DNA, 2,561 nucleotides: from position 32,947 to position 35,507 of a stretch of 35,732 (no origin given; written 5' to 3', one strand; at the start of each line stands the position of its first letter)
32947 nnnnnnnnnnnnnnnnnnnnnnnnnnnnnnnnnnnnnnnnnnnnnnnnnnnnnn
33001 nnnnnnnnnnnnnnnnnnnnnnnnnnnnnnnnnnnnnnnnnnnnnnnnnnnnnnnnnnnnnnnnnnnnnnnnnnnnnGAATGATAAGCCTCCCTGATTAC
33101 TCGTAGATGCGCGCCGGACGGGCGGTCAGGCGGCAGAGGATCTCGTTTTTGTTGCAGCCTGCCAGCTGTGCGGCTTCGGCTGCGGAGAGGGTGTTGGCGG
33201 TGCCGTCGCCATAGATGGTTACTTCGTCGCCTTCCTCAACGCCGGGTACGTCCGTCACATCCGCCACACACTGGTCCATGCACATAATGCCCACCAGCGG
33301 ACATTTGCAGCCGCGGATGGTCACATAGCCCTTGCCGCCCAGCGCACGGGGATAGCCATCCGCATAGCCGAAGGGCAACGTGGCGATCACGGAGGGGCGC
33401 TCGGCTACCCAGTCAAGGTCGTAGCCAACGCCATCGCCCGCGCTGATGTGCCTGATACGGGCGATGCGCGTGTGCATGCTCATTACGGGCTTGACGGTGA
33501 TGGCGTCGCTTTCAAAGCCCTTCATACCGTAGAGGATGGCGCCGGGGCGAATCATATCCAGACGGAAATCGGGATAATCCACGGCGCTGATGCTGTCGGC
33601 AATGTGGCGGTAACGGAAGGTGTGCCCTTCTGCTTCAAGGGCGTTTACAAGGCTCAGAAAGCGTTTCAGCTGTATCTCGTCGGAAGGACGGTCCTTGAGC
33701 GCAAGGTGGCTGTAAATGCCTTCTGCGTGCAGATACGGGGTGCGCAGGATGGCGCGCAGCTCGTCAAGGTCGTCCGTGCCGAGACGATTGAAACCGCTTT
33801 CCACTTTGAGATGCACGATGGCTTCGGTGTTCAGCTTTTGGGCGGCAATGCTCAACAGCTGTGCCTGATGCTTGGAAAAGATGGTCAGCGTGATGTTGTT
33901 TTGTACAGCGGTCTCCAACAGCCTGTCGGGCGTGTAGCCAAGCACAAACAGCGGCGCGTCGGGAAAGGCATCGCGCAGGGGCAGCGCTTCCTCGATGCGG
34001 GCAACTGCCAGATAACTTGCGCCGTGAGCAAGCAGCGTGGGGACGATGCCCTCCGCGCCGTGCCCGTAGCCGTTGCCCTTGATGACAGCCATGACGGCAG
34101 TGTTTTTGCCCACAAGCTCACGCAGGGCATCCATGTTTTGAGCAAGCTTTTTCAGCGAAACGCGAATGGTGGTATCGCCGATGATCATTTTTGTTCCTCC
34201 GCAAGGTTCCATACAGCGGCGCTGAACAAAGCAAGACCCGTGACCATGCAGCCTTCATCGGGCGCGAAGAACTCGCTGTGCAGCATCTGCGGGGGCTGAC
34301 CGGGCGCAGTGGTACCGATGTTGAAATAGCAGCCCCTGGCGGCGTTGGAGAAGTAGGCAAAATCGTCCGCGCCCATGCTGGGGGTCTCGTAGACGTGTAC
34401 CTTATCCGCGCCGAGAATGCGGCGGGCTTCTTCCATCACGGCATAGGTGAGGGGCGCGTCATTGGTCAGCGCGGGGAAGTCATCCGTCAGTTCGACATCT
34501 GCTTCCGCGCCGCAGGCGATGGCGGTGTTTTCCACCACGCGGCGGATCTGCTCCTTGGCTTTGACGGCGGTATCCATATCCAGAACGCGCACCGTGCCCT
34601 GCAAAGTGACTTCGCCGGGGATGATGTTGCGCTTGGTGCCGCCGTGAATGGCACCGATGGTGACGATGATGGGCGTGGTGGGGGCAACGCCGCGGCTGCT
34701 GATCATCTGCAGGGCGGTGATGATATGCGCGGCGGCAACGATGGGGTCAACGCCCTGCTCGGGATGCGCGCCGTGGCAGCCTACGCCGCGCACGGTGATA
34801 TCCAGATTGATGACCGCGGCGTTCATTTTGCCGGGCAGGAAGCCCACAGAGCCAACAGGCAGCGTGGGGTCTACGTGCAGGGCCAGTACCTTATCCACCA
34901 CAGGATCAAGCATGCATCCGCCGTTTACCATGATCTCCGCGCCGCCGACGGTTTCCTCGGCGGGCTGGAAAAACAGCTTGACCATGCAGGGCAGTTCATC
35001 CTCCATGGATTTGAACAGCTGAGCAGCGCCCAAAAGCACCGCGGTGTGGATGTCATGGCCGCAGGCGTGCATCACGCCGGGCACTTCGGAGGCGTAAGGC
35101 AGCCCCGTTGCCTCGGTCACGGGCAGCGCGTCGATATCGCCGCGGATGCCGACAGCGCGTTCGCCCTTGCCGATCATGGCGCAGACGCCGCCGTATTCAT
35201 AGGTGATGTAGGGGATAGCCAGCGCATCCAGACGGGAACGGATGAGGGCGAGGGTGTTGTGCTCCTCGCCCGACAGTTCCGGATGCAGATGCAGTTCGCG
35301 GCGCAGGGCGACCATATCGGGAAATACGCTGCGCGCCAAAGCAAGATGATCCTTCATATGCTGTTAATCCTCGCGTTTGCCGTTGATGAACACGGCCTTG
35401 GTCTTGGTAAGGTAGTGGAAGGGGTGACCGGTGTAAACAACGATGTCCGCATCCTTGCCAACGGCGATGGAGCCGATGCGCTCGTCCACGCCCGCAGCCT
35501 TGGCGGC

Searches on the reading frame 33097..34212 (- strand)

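Call 73: search_protein_families(library=pfam, proteins=[window:33097-34212:-], max_evalue=0.00001)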
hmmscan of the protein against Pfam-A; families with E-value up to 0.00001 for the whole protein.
window:33097-34212:- (371 aa): 2 families
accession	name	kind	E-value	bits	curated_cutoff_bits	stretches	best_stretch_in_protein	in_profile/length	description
PF01168.26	Ala_racemase_N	-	1e-55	189.3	24.1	1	18-230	1-218/220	Alanine racemase, N-terminal domain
PF00842.27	Ala_racemase_C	-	1.7e-42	144.4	25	1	243-370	1-127/127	Alanine racemase, C-terminal domain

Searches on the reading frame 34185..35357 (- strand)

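Call 73: search_protein_families(library=pfam, proteins=[window:34185-35357:-], max_evalue=0.00001)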
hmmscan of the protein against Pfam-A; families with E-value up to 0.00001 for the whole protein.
window:34185-35357:- (390 aa): 2 families
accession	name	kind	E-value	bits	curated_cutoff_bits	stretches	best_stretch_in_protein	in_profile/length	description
PF01546.33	Peptidase_M20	-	1.3e-38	133.5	24.6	1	71-382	2-204/206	Peptidase family M20/M25/M40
PF07687.19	M20_dimer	-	2.6e-16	59.9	21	1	183-279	7-103/107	Peptidase dimerisation domain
